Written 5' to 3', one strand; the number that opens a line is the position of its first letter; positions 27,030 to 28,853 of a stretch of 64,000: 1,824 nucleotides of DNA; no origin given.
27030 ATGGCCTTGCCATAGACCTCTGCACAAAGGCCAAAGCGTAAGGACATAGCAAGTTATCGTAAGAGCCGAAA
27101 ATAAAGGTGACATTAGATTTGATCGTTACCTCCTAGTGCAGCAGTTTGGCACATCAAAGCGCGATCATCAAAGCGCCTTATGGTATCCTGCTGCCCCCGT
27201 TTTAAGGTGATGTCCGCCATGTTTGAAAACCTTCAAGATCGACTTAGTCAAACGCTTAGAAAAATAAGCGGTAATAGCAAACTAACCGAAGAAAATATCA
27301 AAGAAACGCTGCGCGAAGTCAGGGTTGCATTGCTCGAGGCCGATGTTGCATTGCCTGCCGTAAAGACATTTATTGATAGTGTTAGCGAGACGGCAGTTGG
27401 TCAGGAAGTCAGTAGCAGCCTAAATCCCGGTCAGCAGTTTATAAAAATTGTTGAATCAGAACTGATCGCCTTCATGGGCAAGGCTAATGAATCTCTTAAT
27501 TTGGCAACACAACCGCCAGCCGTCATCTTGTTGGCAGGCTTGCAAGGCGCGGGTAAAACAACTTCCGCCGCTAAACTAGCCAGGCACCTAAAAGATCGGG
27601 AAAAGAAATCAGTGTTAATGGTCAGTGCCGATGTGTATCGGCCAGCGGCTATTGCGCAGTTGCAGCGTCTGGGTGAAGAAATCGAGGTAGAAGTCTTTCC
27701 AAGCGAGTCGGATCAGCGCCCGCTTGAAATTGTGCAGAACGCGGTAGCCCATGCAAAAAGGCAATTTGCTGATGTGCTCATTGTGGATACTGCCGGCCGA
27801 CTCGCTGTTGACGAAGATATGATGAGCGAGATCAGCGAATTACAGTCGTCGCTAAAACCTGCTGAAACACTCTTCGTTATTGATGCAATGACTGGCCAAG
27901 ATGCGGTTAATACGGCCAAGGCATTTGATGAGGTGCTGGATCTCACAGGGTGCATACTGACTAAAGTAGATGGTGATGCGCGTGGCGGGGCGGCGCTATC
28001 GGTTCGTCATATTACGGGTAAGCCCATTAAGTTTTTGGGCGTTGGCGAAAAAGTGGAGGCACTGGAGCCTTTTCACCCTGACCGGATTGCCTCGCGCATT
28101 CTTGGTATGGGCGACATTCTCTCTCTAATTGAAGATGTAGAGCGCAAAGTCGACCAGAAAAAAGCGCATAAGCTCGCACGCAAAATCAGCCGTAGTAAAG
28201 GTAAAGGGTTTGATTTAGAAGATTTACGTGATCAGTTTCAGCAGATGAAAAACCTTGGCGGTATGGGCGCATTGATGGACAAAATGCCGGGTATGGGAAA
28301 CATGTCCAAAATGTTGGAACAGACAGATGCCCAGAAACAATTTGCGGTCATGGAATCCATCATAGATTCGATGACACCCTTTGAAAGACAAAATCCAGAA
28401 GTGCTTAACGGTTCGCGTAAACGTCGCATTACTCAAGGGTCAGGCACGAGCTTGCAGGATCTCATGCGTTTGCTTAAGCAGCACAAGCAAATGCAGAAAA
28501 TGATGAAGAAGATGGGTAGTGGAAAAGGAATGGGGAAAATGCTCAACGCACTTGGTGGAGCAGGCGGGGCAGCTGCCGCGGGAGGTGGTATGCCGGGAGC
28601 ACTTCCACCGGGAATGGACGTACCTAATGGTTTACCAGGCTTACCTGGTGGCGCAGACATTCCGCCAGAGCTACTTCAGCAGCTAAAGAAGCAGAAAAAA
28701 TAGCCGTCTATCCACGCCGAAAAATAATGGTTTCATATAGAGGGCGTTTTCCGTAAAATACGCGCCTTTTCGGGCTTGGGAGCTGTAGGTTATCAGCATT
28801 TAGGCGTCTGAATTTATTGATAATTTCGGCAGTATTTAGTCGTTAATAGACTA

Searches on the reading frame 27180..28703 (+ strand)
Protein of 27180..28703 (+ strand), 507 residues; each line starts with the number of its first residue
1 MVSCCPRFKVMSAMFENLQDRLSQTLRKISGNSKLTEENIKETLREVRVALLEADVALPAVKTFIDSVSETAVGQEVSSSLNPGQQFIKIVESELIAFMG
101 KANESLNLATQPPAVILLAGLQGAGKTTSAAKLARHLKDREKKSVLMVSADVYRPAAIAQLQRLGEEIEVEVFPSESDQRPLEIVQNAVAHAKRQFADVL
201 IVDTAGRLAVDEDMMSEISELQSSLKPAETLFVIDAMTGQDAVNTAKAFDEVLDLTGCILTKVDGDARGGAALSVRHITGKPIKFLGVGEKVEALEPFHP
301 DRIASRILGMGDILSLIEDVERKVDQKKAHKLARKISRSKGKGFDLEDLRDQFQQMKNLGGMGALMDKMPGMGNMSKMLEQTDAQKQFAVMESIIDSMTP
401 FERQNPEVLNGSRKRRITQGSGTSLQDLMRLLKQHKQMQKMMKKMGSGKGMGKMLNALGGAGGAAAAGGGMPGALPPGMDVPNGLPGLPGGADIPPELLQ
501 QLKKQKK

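Call 34: search_protein_families(library=ncbifam, proteins=[window:27180-28703:+], max_evalue=1e-10)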
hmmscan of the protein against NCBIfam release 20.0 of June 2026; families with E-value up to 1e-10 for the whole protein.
window:27180-28703:+ (507 aa): 8 families
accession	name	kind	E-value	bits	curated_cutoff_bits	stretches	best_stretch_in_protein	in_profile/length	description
TIGR00959.1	ffh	equivalog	5.4e-177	588.9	473.2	1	15-444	1-428/428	signal recognition particle protein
TIGR01425.1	SRP54_euk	equivalog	6.6e-83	278.9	576.25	1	17-441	4-428/428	signal recognition particle protein SRP54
TIGR00064.1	ftsY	equivalog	5.3e-67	226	260.7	1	41-307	4-278/279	signal recognition particle-docking protein FtsY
TIGR03499.1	FlhF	equivalog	7.3e-17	62.3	174.15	1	15-206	117-286/286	flagellar biosynthesis GTPase FlhF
NF011312.0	PRK14723.1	equivalog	2.6e-15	56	951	1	114-326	186-397/768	flagellar biosynthesis regulator FlhF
NF009367.0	PRK12724.1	equivalog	4.3e-14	52.2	718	1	114-292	224-398/433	flagellar biosynthesis regulator FlhF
NF009368.0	PRK12726.1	equivalog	6.5e-14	51.8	832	1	114-292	207-381/407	flagellar biosynthesis regulator FlhF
NF005230.0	PRK06731.1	equivalog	8.3e-11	41.6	553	0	114-292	87-261/281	flagellar biosynthesis regulator FlhF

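Call 35: find_homologous_proteins(query=window:27180-28700:+, max_evalue=1e-100)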
Query window:27180-28700:+ (507 aa): 8000 proteins with E <= 1e-100 among 8000 candidates; the best 120 are listed.
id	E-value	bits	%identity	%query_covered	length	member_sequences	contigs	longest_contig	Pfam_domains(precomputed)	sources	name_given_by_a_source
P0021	0.0e+0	1049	100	97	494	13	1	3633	PF06414.19,PF02881.25,PF02978.27,PF01656.30,PF13401.13,PF00448.29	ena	-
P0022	1.1e-284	962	90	97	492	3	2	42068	PF06414.19,PF02881.25,PF02978.27,PF01656.30,PF13401.13,PF00448.29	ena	-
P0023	4.4e-259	878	81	97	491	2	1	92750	PF06414.19,PF02881.25,PF02978.27,PF01656.30,PF13401.13,PF00448.29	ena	-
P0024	3.9e-256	868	80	97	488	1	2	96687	PF06414.19,PF02881.25,PF02978.27,PF01656.30,PF13401.13,PF00448.29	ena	-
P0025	2.1e-248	843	79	97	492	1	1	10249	PF06414.19,PF02881.25,PF02978.27,PF01656.30,PF13401.13,PF00448.29,PF20720.4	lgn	-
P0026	4.3e-247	838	79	97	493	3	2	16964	PF06414.19,PF02881.25,PF02978.27,PF01656.30,PF13401.13,PF00448.29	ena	-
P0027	2.9e-235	800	91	81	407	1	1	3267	PF06414.19,PF02978.27,PF01656.30,PF13401.13,PF00448.29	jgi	-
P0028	2.7e-233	793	79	87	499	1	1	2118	PF06414.19,PF02881.25,PF02978.27,PF01656.30,PF13401.13,PF00448.29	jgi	-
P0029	8.8e-229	778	72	97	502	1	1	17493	PF06414.19,PF02881.25,PF02978.27,PF01656.30,PF13401.13,PF00448.29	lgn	-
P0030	1.3e-226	771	78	87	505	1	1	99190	PF06414.19,PF02881.25,PF02978.27,PF01656.30,PF13401.13,PF00448.29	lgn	-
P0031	6.6e-225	765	70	99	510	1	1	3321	PF06414.19,PF02881.25,PF02978.27,PF01656.30,PF13401.13,PF00448.29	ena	-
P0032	1.1e-224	765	71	97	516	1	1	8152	PF06414.19,PF02881.25,PF02978.27,PF01656.30,PF13401.13,PF00448.29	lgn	-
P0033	1.9e-224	764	73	97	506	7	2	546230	PF06414.19,PF02881.25,PF02978.27,PF01656.30,PF13401.13,PF00448.29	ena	-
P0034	2.1e-224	764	73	97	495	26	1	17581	PF06414.19,PF02881.25,PF02978.27,PF01656.30,PF13401.13,PF00448.29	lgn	-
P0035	1.4e-223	761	74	87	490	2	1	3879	PF06414.19,PF02881.25,PF02978.27,PF01656.30,PF13401.13,PF00448.29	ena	-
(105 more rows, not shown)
